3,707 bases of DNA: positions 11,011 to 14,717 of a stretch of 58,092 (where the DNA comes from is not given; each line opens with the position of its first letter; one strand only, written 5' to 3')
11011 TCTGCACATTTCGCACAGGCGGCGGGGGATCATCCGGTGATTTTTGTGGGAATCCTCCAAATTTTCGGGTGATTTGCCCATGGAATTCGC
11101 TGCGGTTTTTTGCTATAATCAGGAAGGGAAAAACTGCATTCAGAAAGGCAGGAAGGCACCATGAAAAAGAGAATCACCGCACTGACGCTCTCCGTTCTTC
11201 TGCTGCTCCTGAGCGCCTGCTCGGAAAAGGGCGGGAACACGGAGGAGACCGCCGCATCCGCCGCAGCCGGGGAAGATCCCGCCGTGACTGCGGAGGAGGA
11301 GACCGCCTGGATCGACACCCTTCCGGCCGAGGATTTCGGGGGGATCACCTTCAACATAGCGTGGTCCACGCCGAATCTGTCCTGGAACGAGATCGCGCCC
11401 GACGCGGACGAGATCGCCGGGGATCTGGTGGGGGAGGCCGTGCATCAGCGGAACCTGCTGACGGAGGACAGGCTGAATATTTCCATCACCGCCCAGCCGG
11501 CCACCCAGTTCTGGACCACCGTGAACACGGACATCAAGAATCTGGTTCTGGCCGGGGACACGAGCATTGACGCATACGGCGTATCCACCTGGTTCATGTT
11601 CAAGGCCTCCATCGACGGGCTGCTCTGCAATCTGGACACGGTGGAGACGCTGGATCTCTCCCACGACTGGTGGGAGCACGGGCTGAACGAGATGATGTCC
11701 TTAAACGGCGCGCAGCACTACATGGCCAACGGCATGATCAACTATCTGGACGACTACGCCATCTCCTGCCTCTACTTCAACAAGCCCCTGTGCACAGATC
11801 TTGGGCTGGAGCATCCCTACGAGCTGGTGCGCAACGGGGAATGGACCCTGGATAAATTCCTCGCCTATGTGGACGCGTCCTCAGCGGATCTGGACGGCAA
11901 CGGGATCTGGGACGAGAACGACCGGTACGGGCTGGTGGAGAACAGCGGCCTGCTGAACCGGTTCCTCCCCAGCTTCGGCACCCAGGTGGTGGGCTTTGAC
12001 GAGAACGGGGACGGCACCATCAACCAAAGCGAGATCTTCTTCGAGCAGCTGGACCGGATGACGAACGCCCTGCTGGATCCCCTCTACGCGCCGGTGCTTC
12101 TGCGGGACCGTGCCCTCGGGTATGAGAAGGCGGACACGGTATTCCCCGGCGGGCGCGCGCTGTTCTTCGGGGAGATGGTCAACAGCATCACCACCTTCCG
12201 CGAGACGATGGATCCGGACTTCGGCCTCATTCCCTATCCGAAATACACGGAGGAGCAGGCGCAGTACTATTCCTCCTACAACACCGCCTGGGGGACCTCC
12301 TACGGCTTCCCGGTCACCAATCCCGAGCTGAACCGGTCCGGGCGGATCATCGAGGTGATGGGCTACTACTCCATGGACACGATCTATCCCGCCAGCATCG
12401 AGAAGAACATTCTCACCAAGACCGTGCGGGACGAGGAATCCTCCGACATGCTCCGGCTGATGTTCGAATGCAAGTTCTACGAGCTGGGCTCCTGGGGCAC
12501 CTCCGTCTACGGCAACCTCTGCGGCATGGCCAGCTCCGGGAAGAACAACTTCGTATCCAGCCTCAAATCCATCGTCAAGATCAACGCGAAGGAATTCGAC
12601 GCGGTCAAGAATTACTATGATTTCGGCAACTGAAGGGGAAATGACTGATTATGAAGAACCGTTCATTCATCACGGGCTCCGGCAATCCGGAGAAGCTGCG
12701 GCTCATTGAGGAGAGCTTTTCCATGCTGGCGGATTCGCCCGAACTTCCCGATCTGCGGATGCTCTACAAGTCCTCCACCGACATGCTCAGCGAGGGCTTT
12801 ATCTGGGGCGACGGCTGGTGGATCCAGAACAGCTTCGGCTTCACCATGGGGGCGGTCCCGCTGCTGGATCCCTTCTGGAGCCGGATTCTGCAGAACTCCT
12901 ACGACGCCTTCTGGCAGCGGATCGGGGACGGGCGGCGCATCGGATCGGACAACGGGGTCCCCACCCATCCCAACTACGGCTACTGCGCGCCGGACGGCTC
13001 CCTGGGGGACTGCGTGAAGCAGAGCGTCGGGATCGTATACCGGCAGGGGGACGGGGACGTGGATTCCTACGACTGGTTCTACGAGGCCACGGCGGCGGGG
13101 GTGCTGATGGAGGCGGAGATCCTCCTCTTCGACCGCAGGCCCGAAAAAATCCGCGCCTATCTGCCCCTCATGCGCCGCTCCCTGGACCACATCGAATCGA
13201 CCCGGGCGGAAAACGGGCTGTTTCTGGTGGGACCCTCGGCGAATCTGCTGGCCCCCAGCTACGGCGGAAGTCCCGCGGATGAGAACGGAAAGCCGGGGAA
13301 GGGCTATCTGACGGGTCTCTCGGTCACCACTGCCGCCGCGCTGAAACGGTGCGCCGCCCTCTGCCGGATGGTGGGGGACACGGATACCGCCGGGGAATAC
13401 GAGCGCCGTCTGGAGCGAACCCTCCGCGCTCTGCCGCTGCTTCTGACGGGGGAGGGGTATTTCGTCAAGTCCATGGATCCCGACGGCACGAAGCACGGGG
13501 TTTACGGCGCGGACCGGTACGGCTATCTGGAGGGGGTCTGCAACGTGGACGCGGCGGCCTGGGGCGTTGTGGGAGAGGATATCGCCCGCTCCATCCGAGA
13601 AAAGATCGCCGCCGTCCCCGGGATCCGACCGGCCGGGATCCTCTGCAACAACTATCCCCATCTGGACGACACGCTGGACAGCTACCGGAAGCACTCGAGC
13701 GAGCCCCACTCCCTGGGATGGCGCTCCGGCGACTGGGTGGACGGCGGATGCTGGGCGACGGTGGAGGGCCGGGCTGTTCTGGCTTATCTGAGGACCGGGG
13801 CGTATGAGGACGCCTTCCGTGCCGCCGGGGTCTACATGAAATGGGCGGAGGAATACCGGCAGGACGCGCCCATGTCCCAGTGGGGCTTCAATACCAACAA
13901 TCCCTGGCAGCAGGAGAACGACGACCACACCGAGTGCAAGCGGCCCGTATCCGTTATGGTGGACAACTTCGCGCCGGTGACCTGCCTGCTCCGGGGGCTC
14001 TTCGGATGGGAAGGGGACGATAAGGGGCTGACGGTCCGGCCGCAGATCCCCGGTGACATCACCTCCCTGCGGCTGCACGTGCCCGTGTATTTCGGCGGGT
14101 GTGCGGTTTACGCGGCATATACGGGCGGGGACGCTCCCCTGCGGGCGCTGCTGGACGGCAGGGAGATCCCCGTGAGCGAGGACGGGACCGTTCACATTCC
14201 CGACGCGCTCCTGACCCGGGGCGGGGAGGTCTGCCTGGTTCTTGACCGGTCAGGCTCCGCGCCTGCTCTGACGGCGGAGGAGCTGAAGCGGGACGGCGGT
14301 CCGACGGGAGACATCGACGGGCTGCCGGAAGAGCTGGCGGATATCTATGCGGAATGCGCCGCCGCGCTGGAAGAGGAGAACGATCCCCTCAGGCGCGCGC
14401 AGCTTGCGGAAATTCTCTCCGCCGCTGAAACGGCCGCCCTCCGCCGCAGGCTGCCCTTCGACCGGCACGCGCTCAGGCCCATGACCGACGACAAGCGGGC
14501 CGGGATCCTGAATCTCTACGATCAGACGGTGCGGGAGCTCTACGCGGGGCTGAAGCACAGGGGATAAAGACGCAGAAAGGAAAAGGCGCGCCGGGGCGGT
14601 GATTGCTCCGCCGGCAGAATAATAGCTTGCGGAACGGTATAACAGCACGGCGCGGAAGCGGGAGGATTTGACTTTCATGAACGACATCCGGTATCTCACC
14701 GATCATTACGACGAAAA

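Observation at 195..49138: Eight paralogous SBP lipoproteins interleaved with mostly cytoplasmic glycoside hydrolases, with no cognate ABC permease or ATPase gene in 58 kb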

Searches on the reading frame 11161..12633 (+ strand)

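Call 5: search_protein_families(library=pfam, proteins=[window:11161-12633:+], max_evalue=0.01)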
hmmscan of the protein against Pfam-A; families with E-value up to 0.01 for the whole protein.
window:11161-12633:+ (490 aa): 0 families

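Call 8: search_protein_families(library=ncbifam, proteins=[window:11161-12633:+], max_evalue=1)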
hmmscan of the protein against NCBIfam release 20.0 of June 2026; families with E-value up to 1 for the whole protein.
window:11161-12633:+ (490 aa): 4 families
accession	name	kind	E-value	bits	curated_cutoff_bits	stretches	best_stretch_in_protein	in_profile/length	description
NF052321.1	LP_Lmo2079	subfamily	0.0053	16.1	150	1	1-27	1-23/354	Lmo2079 family surface lipoprotein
NF050142.1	PG1828_fam_lipo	equivalog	0.12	13.2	50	1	1-52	1-49/59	PG1828 family lipoprotein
NF058647.1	lipo_LytA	equivalog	0.18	12.1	110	1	1-39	1-37/107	acidic lipoprotein LytA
NF047847.2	SS_mature_LptM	equivalog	0.34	11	27.7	1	1-20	1-20/31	LPS translocon maturation chaperone LptM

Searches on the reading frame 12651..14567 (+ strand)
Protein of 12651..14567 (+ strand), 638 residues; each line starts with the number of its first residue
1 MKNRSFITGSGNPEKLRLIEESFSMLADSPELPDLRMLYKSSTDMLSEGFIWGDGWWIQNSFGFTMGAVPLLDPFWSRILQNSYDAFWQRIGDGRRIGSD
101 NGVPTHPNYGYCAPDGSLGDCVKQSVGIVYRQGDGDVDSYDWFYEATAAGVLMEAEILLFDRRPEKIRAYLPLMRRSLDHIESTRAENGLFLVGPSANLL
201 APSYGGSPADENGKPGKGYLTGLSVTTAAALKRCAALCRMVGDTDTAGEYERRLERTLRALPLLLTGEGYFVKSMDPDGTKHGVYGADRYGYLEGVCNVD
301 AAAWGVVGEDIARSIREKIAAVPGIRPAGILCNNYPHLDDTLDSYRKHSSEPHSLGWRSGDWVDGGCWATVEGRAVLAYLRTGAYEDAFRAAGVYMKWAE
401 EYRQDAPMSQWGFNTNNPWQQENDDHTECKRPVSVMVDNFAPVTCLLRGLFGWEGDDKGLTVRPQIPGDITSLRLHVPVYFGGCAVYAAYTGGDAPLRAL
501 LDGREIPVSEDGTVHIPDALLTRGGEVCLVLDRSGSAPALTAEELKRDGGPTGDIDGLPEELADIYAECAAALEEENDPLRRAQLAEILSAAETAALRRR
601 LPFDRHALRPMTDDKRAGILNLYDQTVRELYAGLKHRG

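Call 6: search_protein_families(library=pfam, proteins=[window:12651-14567:+], max_evalue=0.01)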
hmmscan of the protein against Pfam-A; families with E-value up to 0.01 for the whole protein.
window:12651-14567:+ (638 aa): 0 families

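Call 55: search_protein_families(library=pfam, proteins=[window:12651-14567:+], max_evalue=0.1)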
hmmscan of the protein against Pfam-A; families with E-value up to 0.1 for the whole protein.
window:12651-14567:+ (638 aa): 0 families
